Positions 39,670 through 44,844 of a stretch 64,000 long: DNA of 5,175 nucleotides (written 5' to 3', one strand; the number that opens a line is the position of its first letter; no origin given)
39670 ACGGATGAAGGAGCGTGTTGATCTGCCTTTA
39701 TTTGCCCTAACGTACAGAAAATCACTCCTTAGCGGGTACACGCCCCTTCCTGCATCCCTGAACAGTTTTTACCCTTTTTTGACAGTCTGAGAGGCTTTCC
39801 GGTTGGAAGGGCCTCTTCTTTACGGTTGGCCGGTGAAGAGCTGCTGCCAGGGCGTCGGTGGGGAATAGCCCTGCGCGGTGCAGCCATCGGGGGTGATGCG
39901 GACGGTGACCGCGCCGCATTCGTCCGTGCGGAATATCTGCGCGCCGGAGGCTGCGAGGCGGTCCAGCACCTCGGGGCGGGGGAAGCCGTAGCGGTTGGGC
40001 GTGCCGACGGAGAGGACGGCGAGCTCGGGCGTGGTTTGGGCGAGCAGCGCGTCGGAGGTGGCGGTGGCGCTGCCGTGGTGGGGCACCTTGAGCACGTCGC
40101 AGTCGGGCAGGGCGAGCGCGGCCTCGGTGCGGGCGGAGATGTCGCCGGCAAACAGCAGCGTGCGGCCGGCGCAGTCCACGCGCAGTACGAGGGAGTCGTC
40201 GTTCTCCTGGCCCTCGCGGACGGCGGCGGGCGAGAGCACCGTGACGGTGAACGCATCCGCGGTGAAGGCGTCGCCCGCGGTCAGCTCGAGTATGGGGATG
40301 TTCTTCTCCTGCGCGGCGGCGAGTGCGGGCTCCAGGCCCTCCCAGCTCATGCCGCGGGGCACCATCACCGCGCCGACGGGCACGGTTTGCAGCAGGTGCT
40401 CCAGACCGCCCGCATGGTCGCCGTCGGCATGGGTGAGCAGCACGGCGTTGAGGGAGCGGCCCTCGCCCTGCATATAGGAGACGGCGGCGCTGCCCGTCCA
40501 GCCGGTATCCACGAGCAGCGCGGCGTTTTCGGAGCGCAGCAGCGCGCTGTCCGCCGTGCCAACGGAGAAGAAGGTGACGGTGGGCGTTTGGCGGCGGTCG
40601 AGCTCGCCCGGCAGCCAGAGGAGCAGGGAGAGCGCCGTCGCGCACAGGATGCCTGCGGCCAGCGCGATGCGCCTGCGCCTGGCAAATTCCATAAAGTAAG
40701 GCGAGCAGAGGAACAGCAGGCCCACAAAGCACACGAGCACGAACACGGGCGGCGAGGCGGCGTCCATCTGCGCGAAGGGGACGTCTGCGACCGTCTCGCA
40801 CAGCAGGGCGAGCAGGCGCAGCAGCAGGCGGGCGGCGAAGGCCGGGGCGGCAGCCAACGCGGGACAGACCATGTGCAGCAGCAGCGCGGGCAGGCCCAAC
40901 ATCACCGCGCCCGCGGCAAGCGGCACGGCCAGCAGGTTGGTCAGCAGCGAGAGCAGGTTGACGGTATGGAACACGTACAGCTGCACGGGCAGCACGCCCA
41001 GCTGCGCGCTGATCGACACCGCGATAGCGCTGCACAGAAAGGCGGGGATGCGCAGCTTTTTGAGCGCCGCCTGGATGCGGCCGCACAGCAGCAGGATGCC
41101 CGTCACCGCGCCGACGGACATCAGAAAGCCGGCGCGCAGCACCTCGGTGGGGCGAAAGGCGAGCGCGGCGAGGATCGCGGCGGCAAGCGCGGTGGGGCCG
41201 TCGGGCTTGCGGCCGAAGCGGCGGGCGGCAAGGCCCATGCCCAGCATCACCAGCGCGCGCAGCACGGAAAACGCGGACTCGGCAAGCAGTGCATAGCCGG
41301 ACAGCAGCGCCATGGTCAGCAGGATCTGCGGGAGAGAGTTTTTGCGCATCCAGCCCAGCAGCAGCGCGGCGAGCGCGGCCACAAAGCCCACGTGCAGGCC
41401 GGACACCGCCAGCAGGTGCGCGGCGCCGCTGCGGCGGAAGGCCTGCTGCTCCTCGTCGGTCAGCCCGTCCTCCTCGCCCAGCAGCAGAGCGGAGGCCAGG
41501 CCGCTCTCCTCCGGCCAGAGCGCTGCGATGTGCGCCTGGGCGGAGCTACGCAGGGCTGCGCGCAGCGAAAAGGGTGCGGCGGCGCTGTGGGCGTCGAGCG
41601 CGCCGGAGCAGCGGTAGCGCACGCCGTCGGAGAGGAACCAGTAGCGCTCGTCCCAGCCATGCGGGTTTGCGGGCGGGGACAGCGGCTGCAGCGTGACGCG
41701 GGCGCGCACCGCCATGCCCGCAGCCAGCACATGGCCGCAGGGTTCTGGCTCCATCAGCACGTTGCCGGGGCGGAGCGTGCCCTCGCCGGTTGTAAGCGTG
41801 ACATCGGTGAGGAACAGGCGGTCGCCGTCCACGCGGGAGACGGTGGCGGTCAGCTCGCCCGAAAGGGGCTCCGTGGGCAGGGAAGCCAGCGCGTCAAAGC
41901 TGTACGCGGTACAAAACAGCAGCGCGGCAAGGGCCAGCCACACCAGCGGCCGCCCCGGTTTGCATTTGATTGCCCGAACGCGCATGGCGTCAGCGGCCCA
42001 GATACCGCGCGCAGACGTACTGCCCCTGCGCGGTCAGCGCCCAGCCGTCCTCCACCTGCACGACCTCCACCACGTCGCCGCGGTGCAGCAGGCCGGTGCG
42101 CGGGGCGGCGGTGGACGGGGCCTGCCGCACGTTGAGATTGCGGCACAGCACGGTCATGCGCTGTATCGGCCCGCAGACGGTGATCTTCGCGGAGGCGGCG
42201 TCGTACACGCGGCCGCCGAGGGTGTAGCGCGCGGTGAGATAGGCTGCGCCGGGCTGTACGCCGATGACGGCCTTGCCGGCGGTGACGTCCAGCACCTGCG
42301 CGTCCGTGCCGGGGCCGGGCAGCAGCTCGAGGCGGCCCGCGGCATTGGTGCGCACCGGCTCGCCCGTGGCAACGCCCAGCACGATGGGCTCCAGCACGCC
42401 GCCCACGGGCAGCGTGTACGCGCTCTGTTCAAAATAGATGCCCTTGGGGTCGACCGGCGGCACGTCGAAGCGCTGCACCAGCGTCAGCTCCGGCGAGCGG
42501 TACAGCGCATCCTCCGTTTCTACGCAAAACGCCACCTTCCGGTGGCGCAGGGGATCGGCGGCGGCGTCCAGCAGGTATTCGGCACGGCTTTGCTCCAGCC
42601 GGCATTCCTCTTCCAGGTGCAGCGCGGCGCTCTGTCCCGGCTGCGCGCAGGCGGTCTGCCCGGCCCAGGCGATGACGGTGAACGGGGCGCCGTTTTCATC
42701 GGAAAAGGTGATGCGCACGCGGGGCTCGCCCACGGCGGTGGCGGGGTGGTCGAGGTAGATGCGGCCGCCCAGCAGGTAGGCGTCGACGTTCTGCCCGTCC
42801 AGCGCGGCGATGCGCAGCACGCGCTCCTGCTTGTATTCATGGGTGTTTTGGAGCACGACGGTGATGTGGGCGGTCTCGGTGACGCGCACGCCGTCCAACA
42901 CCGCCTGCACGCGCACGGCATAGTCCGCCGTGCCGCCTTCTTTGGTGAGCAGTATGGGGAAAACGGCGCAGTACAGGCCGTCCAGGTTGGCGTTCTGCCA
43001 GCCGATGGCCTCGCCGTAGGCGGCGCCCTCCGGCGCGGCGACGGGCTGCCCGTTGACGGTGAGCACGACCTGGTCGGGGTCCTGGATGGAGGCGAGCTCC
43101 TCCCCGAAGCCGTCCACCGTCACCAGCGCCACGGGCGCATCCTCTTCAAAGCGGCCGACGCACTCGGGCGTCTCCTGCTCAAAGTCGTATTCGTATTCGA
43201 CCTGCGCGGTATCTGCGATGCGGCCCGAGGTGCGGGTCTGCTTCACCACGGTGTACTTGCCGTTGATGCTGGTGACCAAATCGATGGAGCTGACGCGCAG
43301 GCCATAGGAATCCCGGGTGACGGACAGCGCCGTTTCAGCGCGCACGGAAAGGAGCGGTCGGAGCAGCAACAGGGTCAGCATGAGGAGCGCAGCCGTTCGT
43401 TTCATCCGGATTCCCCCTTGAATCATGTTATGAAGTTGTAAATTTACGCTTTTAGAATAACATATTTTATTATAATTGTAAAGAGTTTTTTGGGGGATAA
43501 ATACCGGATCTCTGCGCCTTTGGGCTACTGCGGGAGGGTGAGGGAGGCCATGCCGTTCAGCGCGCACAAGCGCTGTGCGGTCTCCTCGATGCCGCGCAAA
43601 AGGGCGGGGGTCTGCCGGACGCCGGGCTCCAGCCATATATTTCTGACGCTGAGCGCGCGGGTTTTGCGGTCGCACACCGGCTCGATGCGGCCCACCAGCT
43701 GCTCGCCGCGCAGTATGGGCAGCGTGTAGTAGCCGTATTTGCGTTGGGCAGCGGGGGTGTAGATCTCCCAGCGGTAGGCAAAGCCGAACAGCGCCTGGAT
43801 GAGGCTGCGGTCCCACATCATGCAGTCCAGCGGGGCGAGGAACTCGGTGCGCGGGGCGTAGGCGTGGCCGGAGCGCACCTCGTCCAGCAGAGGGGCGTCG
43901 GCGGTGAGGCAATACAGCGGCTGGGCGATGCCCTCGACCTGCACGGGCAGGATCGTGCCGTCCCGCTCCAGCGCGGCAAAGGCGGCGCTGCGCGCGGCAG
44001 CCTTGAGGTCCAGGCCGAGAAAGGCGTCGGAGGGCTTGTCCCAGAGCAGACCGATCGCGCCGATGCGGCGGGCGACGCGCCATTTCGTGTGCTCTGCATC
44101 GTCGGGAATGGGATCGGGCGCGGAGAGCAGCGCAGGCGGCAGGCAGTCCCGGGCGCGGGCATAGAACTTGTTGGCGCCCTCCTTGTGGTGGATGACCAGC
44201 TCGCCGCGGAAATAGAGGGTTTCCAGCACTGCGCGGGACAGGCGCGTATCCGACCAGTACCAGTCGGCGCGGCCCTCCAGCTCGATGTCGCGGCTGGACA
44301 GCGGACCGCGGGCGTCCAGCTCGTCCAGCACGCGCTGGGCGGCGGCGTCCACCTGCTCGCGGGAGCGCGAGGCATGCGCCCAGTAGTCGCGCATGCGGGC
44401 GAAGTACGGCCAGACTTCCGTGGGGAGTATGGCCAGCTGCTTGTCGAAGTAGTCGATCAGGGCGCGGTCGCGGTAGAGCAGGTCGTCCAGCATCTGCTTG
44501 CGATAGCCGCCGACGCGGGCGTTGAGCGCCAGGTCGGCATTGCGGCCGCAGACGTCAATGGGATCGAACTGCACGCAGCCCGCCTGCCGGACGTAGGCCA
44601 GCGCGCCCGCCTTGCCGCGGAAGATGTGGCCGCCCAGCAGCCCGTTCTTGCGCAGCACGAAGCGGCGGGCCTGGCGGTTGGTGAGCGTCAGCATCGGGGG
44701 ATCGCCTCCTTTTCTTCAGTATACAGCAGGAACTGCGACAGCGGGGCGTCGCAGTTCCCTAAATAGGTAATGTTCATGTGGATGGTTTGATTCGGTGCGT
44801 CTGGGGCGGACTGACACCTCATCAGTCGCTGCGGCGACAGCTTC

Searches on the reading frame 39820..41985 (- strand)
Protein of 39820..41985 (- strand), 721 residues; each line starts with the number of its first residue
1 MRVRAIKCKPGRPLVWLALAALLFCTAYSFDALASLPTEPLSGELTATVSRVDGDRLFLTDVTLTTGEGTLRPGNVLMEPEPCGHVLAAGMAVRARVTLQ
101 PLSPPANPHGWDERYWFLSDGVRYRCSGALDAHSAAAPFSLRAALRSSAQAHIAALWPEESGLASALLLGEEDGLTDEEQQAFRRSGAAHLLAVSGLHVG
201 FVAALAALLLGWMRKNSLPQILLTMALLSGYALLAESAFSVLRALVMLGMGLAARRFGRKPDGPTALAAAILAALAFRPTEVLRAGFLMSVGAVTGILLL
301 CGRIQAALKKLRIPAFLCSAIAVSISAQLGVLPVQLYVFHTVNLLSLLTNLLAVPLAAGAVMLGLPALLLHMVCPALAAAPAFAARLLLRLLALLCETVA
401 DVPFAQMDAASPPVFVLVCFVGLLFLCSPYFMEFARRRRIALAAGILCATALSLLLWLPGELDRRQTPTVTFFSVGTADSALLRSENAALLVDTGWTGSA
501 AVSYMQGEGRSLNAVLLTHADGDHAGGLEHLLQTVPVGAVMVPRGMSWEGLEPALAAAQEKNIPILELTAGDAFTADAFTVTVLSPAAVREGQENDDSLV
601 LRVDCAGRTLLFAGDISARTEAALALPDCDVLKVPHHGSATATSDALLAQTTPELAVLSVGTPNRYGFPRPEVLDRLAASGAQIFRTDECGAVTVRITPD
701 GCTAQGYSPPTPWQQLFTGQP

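Call 13: search_protein_families(library=pfam, proteins=[window:39820-41985:-], max_evalue=0.001)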
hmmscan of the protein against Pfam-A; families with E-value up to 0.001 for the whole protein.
window:39820-41985:- (721 aa): 5 families
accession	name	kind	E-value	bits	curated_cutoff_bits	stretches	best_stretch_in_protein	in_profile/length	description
PF03772.21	Competence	-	3.4e-55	187.8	23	1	167-426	1-262/270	Competence protein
PF00753.33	Lactamase_B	-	2.7e-21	76.8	22.7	1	478-661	6-195/196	Metallo-beta-lactamase superfamily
PF12706.13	Lactamase_B_2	-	7e-11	42.5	27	1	490-635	3-163/200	Beta-lactamase superfamily domain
PF13567.11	DUF4131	-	4.2e-07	30.2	31.6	1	12-125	29-156/165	Domain of unknown function (DUF4131)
PF16661.11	Lactamase_B_6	-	5.1e-05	23.2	27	1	482-535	1-59/193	Metallo-beta-lactamase superfamily domain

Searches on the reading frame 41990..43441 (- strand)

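Call 13: search_protein_families(library=pfam, proteins=[window:41990-43441:-], max_evalue=0.001)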
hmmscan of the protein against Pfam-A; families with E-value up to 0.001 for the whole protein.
window:41990-43441:- (483 aa): 2 families
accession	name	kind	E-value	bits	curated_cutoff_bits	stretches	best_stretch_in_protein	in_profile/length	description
PF08239.17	SH3_3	-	2e-07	31.5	27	1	435-481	2-53/54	Bacterial SH3 domain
PF06347.19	SH3_4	-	0.00029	21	24.1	0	435-468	4-37/56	Bacterial SH3 domain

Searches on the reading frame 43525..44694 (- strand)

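Call 3: search_protein_families(library=pfam, proteins=[window:43525-44694:-], max_evalue=0.01)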
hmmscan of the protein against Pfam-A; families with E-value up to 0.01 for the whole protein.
window:43525-44694:- (389 aa): 1 family
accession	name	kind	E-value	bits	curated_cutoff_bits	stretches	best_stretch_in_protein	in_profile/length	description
PF06224.18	AlkZ-like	-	3e-52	178.7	25.9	1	35-378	1-328/329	DNA glycosylase AlkZ-like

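Call 4: search_protein_families(library=ncbifam, proteins=[window:43525-44694:-], max_evalue=0.01)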
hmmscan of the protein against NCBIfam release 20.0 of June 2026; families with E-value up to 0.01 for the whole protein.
window:43525-44694:- (389 aa): 0 families
